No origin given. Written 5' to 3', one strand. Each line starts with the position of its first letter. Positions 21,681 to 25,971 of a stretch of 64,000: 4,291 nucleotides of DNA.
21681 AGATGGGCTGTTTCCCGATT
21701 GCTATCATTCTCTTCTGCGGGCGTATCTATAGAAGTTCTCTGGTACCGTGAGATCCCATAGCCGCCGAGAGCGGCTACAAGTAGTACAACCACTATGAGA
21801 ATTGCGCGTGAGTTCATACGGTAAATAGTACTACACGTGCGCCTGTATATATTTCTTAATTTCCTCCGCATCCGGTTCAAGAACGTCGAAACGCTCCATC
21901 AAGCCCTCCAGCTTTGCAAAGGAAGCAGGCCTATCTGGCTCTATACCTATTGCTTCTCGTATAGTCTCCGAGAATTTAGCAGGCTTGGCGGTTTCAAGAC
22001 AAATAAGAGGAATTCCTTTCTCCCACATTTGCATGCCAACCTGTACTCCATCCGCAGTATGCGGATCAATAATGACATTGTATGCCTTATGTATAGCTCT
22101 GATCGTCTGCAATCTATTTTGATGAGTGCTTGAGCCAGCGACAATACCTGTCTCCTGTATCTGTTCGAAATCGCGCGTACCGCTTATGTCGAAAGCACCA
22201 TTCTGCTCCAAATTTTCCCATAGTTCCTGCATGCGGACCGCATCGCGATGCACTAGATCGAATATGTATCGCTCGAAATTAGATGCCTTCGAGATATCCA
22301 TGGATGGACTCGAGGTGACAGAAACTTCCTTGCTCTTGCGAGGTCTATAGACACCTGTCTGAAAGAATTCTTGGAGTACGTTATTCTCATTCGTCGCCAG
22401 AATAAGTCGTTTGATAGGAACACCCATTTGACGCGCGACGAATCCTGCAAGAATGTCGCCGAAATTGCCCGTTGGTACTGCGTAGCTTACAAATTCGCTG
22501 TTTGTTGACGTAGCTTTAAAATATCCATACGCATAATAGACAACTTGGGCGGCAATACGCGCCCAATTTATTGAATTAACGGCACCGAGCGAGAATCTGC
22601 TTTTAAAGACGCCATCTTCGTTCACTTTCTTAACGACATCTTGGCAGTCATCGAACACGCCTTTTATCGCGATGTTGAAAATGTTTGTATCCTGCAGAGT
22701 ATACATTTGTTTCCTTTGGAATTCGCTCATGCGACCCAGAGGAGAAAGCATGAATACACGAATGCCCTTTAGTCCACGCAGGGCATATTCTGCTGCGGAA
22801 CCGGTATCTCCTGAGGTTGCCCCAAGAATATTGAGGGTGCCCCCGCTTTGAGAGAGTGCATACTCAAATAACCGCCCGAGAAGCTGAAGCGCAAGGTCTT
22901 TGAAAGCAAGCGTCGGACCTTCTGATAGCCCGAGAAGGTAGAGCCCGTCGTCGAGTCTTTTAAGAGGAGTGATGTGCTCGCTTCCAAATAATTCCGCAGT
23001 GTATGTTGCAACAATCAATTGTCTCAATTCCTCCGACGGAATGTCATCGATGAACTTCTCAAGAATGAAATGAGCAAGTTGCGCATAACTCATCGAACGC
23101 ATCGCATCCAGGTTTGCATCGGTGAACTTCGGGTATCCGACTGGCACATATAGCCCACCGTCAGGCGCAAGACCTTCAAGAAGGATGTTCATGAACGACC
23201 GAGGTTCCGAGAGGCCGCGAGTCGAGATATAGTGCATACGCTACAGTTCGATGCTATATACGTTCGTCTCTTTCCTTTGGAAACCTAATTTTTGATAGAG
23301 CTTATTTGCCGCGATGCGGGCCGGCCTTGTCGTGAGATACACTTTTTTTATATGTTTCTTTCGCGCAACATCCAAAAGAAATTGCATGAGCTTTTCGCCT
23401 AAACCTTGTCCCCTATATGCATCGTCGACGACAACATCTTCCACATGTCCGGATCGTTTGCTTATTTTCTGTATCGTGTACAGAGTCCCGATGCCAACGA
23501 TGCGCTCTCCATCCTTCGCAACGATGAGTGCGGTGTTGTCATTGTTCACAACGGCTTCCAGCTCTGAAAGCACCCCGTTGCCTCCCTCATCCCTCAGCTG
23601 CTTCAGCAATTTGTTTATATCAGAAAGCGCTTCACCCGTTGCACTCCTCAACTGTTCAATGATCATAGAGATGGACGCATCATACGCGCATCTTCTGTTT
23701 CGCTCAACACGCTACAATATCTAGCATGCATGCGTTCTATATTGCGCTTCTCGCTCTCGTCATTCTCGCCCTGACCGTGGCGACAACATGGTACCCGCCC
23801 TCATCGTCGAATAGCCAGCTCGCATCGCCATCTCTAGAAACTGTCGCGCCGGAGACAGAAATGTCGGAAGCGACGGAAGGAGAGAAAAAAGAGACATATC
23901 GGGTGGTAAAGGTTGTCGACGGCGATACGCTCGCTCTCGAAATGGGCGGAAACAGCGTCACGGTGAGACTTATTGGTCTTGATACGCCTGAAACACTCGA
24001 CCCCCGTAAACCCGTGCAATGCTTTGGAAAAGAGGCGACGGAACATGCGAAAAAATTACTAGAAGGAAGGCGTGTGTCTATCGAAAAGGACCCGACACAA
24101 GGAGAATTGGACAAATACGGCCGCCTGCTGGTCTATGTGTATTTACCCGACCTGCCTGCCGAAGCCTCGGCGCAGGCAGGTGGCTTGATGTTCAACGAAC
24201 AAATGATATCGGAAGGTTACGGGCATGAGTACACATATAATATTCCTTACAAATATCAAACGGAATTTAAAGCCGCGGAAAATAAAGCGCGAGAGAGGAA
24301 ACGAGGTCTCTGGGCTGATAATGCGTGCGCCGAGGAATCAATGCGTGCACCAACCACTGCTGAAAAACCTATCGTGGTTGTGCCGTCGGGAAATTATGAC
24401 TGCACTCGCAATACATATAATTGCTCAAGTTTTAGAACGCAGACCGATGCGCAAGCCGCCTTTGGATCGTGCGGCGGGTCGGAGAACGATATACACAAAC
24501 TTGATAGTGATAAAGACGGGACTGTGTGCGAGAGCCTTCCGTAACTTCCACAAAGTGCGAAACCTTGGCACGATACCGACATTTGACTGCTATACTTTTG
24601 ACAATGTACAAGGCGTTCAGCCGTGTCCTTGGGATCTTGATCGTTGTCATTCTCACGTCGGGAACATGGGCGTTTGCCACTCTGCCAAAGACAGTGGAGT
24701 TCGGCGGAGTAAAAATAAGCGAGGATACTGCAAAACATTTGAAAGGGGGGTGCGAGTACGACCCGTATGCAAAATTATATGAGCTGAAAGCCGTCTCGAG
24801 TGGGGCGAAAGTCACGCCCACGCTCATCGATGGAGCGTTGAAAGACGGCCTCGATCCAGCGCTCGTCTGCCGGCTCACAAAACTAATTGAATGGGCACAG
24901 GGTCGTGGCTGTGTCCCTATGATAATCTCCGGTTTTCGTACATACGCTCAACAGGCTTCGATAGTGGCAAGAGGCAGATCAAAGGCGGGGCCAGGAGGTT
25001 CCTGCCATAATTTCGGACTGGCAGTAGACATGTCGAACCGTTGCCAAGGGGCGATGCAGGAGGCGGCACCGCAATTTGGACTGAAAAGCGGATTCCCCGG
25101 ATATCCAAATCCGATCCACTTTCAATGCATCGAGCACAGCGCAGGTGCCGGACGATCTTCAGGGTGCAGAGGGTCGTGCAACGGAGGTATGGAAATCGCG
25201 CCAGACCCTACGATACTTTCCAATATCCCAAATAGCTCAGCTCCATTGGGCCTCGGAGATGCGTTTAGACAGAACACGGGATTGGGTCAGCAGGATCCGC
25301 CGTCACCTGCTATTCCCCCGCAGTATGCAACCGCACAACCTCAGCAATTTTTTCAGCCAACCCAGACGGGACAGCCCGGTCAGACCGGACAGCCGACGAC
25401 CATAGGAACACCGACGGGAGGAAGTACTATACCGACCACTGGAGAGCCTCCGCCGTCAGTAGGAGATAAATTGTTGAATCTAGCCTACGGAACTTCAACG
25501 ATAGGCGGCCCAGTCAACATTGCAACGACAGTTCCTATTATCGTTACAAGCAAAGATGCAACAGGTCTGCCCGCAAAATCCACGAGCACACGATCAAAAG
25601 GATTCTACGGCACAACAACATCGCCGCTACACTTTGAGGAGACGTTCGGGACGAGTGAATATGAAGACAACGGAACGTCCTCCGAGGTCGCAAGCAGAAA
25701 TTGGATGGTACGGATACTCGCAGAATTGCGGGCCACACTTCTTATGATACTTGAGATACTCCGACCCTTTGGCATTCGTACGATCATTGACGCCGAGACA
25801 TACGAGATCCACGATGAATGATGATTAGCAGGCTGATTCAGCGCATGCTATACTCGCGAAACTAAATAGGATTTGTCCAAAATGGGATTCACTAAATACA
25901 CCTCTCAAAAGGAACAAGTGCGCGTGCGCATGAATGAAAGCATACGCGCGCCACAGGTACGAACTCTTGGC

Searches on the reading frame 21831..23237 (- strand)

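Call 75: search_protein_families(library=pfam, proteins=[window:21831-23237:-], max_evalue=0.00001)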
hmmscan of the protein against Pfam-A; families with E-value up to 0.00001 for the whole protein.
window:21831-23237:- (468 aa): 3 families
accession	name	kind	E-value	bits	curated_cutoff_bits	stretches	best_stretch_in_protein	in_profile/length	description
PF14821.11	Thr_synth_N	-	2e-25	89.2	25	1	2-79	1-79/79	Threonine synthase N terminus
PF00291.31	PALP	-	1.1e-10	41.8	35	1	97-333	22-238/295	Pyridoxal-phosphate dependent enzyme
PF24857.1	THR4_C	-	6.6e-08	33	27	1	397-465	4-84/85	Threonine synthase, C-terminal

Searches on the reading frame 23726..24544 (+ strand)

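Call 75: search_protein_families(library=pfam, proteins=[window:23726-24544:+], max_evalue=0.00001)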
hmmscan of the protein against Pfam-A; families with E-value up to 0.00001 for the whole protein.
window:23726-24544:+ (272 aa): 1 family
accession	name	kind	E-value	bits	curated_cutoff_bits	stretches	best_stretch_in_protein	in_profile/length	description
PF00565.23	SNase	-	9.7e-25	87.5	21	1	79-198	1-107/107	Staphylococcal nuclease homologue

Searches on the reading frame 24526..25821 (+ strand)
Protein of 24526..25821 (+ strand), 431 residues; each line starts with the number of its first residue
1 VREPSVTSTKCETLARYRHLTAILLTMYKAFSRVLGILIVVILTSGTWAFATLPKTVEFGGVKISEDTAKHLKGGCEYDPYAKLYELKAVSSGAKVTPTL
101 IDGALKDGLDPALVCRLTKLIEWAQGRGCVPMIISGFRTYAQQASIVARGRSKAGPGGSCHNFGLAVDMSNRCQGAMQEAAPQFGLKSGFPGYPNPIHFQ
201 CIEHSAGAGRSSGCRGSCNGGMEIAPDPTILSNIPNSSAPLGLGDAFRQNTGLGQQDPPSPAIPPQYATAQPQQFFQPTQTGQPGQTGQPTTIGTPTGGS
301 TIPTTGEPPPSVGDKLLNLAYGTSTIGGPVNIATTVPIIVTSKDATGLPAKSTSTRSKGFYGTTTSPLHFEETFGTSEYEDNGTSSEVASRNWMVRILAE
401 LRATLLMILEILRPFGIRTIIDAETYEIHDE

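Call 75: search_protein_families(library=pfam, proteins=[window:24526-25821:+], max_evalue=0.00001)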
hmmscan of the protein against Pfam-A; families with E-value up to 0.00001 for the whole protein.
window:24526-25821:+ (431 aa): 1 family
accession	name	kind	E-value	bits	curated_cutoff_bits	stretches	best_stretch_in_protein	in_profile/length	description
PF02557.22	VanY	-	2.1e-07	31.2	25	1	109-176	4-81/132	D-alanyl-D-alanine carboxypeptidase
